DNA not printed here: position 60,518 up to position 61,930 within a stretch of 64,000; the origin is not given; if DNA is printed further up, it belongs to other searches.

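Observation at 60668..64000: FkbH-like loader + ACP + FabG-like reductase + putative acyltransferase: an N-acyl (glyceroyl / hydroxyacyl) decoration module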

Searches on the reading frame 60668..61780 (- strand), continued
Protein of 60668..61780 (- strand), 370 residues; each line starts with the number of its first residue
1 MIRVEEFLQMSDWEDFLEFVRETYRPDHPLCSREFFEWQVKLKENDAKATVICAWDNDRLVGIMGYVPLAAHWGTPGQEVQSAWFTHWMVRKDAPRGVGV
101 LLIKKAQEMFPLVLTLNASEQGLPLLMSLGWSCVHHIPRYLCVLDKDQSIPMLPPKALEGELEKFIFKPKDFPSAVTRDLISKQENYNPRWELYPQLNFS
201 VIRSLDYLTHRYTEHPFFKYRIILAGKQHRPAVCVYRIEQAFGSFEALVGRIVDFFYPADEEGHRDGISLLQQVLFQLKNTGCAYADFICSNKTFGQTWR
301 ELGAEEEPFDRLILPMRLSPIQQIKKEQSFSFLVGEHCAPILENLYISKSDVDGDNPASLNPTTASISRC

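Call 57: search_protein_families(library=pfam, proteins=[L027:146-1873:+, L027:1886-2788:+, L011:8832-9725:+, L011:11140-11835:+, L014:8927-9727:+, L014:11072-12526:-, L017:7045-8439:-, L017:8540-11035:+, L017:10129-13164:+, L017:13180-14439:+], max_evalue=0.0001)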
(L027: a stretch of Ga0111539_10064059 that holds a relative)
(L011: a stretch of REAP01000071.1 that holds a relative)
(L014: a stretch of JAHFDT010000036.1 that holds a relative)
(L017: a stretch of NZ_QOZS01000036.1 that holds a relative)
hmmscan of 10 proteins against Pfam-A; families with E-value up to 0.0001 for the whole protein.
L027:146-1873:+ (575 aa): 1 family
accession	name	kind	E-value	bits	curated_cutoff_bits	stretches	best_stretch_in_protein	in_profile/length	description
PF05893.19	LuxC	-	7.8e-53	180.2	21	1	218-565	50-400/401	Acyl-CoA reductase (LuxC)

L027:1886-2788:+ (300 aa): 6 families
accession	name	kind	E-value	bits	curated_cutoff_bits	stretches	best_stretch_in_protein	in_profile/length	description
PF13489.12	Methyltransf_23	-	1.7e-14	54.3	27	1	123-298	11-155/164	Methyltransferase domain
PF13847.12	Methyltransf_31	-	9.1e-12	45.3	27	1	136-244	5-113/145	Methyltransferase domain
PF13649.12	Methyltransf_25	-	3.6e-11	44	27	1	138-236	1-97/97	Methyltransferase domain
PF08242.18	Methyltransf_12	-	3.2e-09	37.8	30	1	139-237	1-97/98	Methyltransferase domain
PF08241.18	Methyltransf_11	-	1.5e-08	35.5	21.2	1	139-240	1-95/95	Methyltransferase domain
PF05175.20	MTS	-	1.7e-06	28.2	23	1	129-196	24-92/170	Methyltransferase small domain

L011:8832-9725:+ (297 aa): 5 families
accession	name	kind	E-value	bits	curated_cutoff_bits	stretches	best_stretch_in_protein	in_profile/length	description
PF08242.18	Methyltransf_12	-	1.5e-10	42.1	30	1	142-236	2-97/98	Methyltransferase domain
PF13649.12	Methyltransf_25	-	2e-08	35.3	27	1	142-235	3-97/97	Methyltransferase domain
PF13489.12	Methyltransf_23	-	2e-08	34.6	27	1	142-241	28-118/164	Methyltransferase domain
PF13847.12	Methyltransf_31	-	3.7e-08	33.6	27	1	140-268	7-126/145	Methyltransferase domain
PF08241.18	Methyltransf_11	-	7.7e-08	33.3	21.2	1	142-239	2-95/95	Methyltransferase domain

L011:11140-11835:+ (231 aa): 12 families
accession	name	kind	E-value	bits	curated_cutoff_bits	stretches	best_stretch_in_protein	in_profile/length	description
PF13649.12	Methyltransf_25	-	6.5e-17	62.5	27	1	65-156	1-97/97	Methyltransferase domain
PF08242.18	Methyltransf_12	-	2.9e-16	60.4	30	1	66-158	1-98/98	Methyltransferase domain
PF08241.18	Methyltransf_11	-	1.1e-15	58.4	21.2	1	66-160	1-95/95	Methyltransferase domain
PF13847.12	Methyltransf_31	-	8.4e-15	55.2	27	1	59-191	1-140/145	Methyltransferase domain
PF13489.12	Methyltransf_23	-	4.3e-14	53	27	1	37-168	4-124/164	Methyltransferase domain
PF05401.17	NodS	-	2.5e-10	41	24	1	60-163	42-147/201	Nodulation protein S (NodS)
PF02353.26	CMAS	-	3.8e-10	40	27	1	59-175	60-179/273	Mycolic acid cyclopropane synthetase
PF03848.20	TehB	-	5.9e-10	39.3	20.4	1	61-160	30-132/193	Tellurite resistance protein TehB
PF01739.24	CheR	-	1.6e-07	31.4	27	1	105-162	117-175/195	CheR methyltransferase, SAM binding domain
PF08003.17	Methyltransf_9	-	7.5e-07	28.8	23.8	1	61-165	115-222/315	Protein of unknown function (DUF1698)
PF05175.20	MTS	-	1.2e-06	28.8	23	1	58-163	27-141/170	Methyltransferase small domain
PF06325.19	PrmA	-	2.2e-05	24.6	22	1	56-159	156-257/296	Ribosomal protein L11 methyltransferase (PrmA)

L014:8927-9727:+ (266 aa): 5 families
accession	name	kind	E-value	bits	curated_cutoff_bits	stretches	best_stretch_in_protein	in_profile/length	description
PF13649.12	Methyltransf_25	-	5.7e-12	46.6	27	1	52-164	1-97/97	Methyltransferase domain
PF08241.18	Methyltransf_11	-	2.1e-11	44.7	21.2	1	53-167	1-94/95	Methyltransferase domain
PF13489.12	Methyltransf_23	-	5.9e-10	39.6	27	1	34-181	7-131/164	Methyltransferase domain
PF13847.12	Methyltransf_31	-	5.9e-10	39.4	27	1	50-180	5-120/145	Methyltransferase domain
PF08242.18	Methyltransf_12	-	1.6e-07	32.4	30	1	53-165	1-97/98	Methyltransferase domain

L014:11072-12526:- (484 aa): 3 families
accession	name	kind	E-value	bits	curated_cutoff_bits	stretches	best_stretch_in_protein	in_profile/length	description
PF00106.31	adh_short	-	5.4e-19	68.9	26.6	1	275-442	3-186/195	short chain dehydrogenase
PF13561.12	adh_short_C2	-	2.4e-17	63.7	27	1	279-425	1-161/236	Enoyl-(Acyl carrier protein) reductase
PF01575.25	MaoC_dehydratas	-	3.3e-11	43.3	27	1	4-91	12-103/123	MaoC like domain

L017:7045-8439:- (464 aa): 3 families
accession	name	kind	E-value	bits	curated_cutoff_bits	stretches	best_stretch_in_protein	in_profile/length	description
PF01575.25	MaoC_dehydratas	-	1.1e-11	44.8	27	1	7-88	15-98/123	MaoC like domain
PF00106.31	adh_short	-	5.3e-11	42.8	26.6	1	266-435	3-179/195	short chain dehydrogenase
PF13561.12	adh_short_C2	-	2.5e-09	37.5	27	1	272-453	5-189/236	Enoyl-(Acyl carrier protein) reductase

L017:8540-11035:+ (831 aa): 0 families

L017:10129-13164:+ (1011 aa): 1 family
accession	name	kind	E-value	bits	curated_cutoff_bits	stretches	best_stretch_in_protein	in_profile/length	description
PF21211.3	FkbH_N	-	1e-05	26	27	1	453-518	1-66/192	FkbH, N-terminal domain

L017:13180-14439:+ (419 aa): 0 families

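Call 63: find_homologous_proteins(query=A2, max_evalue=1e-10)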
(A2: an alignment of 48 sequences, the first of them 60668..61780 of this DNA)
Query A2 (48 sequences) (370 aa, profile of the alignment): 14 proteins with E <= 1e-10 among 4412 candidates.
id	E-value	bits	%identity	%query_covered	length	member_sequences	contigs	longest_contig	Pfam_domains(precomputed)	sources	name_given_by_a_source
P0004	2.6e-139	482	50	97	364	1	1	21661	-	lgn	-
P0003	2.5e-138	479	52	97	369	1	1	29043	-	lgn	-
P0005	2.1e-134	466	48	97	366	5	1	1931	-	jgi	jgi:hypothetical protein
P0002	9.7e-134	464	56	97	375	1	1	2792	-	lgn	-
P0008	2.3e-133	463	44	97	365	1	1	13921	-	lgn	-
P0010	9.3e-133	461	42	96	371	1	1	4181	-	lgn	-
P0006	3.7e-132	459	46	98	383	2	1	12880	-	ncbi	-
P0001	1.2e-130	454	100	100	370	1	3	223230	-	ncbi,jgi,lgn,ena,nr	ncbi:MAG TPA: hypothetical protein VI749_07125 [Candidatus Omnitrophota bacterium]|nr:hypothetical p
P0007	1.3e-130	454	47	95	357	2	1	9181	-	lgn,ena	-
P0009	2.9e-121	423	44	92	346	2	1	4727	-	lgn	-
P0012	2.5e-117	410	40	92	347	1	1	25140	-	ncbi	-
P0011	9.6e-105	369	45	92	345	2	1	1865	-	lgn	-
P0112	7.9e-95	336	23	92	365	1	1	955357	PF13508.14,PF08445.17,PF13527.14,PF00583.32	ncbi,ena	-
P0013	2.3e-60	223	45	56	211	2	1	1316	-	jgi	jgi:hypothetical protein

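Call 64: search_protein_families(library=pfam, alignment_id=A2, max_evalue=0.001)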
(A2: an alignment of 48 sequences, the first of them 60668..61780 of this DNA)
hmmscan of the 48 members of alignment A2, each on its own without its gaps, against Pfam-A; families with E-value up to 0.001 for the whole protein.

A. member 1, window:60668-61780:- (370 aa): 1 family
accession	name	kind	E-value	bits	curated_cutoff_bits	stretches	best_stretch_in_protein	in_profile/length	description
PF13527.13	Acetyltransf_9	-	0.00011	22.6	25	1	8-94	5-84/127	Acetyltransferase (GNAT) domain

B. families by the number of members that match (of 48 scanned): 6 families
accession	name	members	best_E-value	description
PF00583.31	Acetyltransf_1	15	5.9e-09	Acetyltransferase (GNAT) family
PF13527.13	Acetyltransf_9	13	8.2e-09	Acetyltransferase (GNAT) domain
PF13508.13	Acetyltransf_7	4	1.1e-08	Acetyltransferase (GNAT) domain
PF13673.13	Acetyltransf_10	3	9.3e-07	Acetyltransferase (GNAT) domain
PF08445.16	FR47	1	8.3e-06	FR47-like protein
PF16435.11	DUF5032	1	0.0001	Domain of unknown function (DUF5032)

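Call 65: find_encoding_contigs(protein=P0112, flank=10000, max_places=2)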
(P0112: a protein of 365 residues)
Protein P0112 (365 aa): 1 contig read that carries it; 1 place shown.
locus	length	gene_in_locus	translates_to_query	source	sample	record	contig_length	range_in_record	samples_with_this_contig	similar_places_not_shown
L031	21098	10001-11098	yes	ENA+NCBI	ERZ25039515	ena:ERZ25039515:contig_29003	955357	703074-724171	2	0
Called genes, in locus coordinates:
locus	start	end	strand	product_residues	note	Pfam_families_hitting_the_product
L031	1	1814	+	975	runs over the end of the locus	PF00989:PAS, PF08448:PAS_4, PF13426:PAS_9, PF00989:PAS, PF13426:PAS_9, PF08448:PAS_4, PF13426:PAS_9, PF01590:GAF, +12 more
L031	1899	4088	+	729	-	PF00072:Response_reg, PF01590:GAF, PF13185:GAF_2, PF13492:GAF_3, PF00989:PAS (weak), PF08448:PAS_4 (weak), PF13426:PAS_9, PF02518:HATPase_c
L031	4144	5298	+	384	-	PF00072:Response_reg, PF13487:HD_5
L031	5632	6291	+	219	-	PF01061:ABC2_membrane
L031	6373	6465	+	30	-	-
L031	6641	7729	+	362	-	PF00005:ABC_tran, PF13304:AAA_21 (faint), PF14524:Wzt_C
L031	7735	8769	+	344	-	PF03102:NeuB, PF08666:SAF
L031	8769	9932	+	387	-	PF02350:Epimerase_2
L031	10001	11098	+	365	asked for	PF00583:Acetyltransf_1, PF13527:Acetyltransf_9, PF13508:Acetyltransf_7, PF08445:FR47 (faint)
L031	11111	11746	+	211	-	PF01522:Polysacc_deac_1 (weak)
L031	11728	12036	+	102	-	PF01522:Polysacc_deac_1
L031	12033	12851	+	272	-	PF02348:CTP_transf_3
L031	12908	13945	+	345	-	PF21033:RMD1-3 (faint), PF23914:TPR_CcmH_CycH (faint), PF00515:TPR_1 (faint), PF07719:TPR_2 (faint), PF13174:TPR_6 (faint), PF13428:TPR_14 (faint), PF13429:TPR_15 (faint), PF14559:TPR_19 (weak), +8 more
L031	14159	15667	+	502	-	PF05159:Capsule_synth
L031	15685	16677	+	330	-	PF00535:Glycos_transf_2, PF10111:Glyco_tranf_2_2 (weak), PF13641:Glyco_tranf_2_3 (weak)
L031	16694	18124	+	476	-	PF04932:Wzy_C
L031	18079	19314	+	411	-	PF13439:Glyco_transf_4, PF00534:Glycos_transf_1, PF13692:Glyco_trans_1_4, PF13524:Glyco_trans_1_2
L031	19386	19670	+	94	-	-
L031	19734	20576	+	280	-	PF20706:GT4-conflict (weak), PF00534:Glycos_transf_1, PF13692:Glyco_trans_1_4, PF13524:Glyco_trans_1_2 (weak)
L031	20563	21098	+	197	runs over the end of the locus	PF01073:3Beta_HSD, PF01370:Epimerase, PF02719:Polysacc_synt_2 (faint), PF04321:RmlD_sub_bind, PF16363:GDP_Man_Dehyd, PF07993:NAD_binding_4 (faint)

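Call 67: search_protein_families(library=pfam, proteins=[L017:1718-3958:+, L017:6104-7048:+, L017:8466-9974:+, L017:8481-9983:-, L017:16287-17375:+, L017:14464-16209:-], max_evalue=0.001)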
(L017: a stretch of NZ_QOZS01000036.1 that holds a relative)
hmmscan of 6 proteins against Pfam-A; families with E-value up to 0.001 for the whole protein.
L017:1718-3958:+ (746 aa): 0 families

L017:6104-7048:+ (314 aa): 1 family
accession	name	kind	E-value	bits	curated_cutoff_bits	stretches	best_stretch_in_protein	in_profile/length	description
PF01522.26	Polysacc_deac_1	-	5.3e-19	68.8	23.1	2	209-282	48-120/124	Polysaccharide deacetylase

L017:8466-9974:+ (502 aa): 0 families

L017:8481-9983:- (500 aa): 0 families

L017:16287-17375:+ (362 aa): 0 families

L017:14464-16209:- (581 aa): 6 families
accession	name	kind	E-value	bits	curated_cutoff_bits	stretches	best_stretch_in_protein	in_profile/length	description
PF00005.33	ABC_tran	-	7.4e-33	114.5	25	1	373-522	1-137/137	ABC transporter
PF00664.28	ABC_membrane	-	5.6e-17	62.7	28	1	55-310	12-272/274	ABC transporter transmembrane region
PF02463.25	SMC_N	-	2.5e-08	34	40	1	493-566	136-213/220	RecF/RecN/SMC N terminal domain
PF13304.12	AAA_21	-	6.7e-07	30.1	27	0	505-551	249-299/304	AAA domain, putative AbiEii toxin, Type IV TA system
PF13555.12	AAA_29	-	0.00061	19.9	27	0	380-411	19-50/61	P-loop containing region of AAA domain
PF09818.15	ABC_ATPase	-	0.00084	18.9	23.2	0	467-525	132-189/283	P-loop domain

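Call 74: search_solved_structures(query=A2, max_evalue=1)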
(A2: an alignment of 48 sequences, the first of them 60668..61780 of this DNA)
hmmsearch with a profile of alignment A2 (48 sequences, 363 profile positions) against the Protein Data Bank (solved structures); distinct sequences matched with E-value up to 1: 21.
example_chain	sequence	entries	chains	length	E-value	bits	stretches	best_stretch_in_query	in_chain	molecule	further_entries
6vr2_A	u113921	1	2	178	1.3e-06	31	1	52-133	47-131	Aminoglycoside 2'-N-acetyltransferase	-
6vou_A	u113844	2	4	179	1.3e-06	30.9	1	52-133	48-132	Aminoglycoside 2'-N-acetyltransferase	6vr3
6vta_A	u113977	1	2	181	1.4e-06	30.9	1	52-133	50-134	Aminoglycoside 2'-N-acetyltransferase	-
7jzs_A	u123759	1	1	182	1.4e-06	30.9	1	52-133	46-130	Aminoglycoside 2'-N-acetyltransferase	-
5us1_A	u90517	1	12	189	1.5e-06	30.8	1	52-133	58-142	Aminoglycoside 2'-N-acetyltransferase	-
2q0y_A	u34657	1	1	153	0.00041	22.8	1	83-139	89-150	GCN5-related N-acetyltransferase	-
2ync_A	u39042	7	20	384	0.0022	20.3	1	12-110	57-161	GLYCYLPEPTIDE N-TETRADECANOYLTRANSFERASE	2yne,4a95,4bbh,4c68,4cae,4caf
4b10_A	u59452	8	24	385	0.0023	20.3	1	12-110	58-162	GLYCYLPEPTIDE N-TETRADECANOYLTRANSFERASE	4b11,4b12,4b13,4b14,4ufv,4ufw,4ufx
2ynd_A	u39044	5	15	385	0.0023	20.3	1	12-110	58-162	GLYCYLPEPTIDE N-TETRADECANOYLTRANSFERASE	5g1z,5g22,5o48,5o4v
8fbq_A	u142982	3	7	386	0.0023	20.3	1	12-110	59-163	Glycylpeptide N-tetradecanoyltransferase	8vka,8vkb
6tw5_AAA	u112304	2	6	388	0.0023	20.3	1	12-110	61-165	Glycylpeptide N-tetradecanoyltransferase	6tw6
2ync_C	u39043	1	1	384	0.0023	20.3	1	12-110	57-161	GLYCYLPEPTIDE N-TETRADECANOYLTRANSFERASE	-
6may_A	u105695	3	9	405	0.0025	20.2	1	12-110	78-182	Glycylpeptide N-tetradecanoyltransferase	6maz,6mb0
5v0w_A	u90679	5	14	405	0.0025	20.2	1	12-110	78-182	Glycylpeptide N-tetradecanoyltransferase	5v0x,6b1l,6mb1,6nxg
2atr_A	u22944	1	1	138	0.0083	18.5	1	79-134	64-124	acetyltransferase, GNAT family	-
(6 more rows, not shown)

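Call 75: search_dna_similar(query=window:60668-61780:-, collection=plasmids, mode=protein, max_evalue=0.00001, max_rows=20)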
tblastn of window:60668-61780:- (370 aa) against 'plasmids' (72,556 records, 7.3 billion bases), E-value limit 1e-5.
Records with a match: 6; places in all: 6; records where one place covers at least 80% of the query: 6.
Best place of each record, by identity: <60% 6.
By first word of the organism name: Escherichia 6.
By predicted mobility (MOB-suite, as given by PLSDB): non-mobilizable 6.
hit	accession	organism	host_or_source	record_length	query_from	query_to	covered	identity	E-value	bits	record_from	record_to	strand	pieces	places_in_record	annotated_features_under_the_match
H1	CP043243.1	Escherichia albertii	White-Breasted Nuthatch,genomic ...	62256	15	358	93%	19.8%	1e-7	61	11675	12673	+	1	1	GNAT family N-acetyltransferase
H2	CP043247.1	Escherichia albertii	Oregon Junco,genomic DNA,cloacal swab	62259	15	358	93%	19.8%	1e-7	61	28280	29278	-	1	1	GNAT family N-acetyltransferase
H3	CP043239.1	Escherichia albertii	Oregon Junco,genomic DNA,cloacal swab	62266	15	358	93%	19.8%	1e-7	61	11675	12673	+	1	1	GNAT family N-acetyltransferase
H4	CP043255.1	Escherichia albertii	Oregon Junco,genomic DNA,cloacal swab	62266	15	358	93%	19.8%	1e-7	61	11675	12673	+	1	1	GNAT family N-acetyltransferase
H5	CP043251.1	Escherichia albertii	Oregon Junco,genomic DNA,cloacal swab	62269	15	358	93%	19.8%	1e-7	61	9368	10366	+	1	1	GNAT family N-acetyltransferase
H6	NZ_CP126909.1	Escherichia albertii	-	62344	15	358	93%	19.8%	1e-7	61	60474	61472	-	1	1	GNAT family N-acetyltransferase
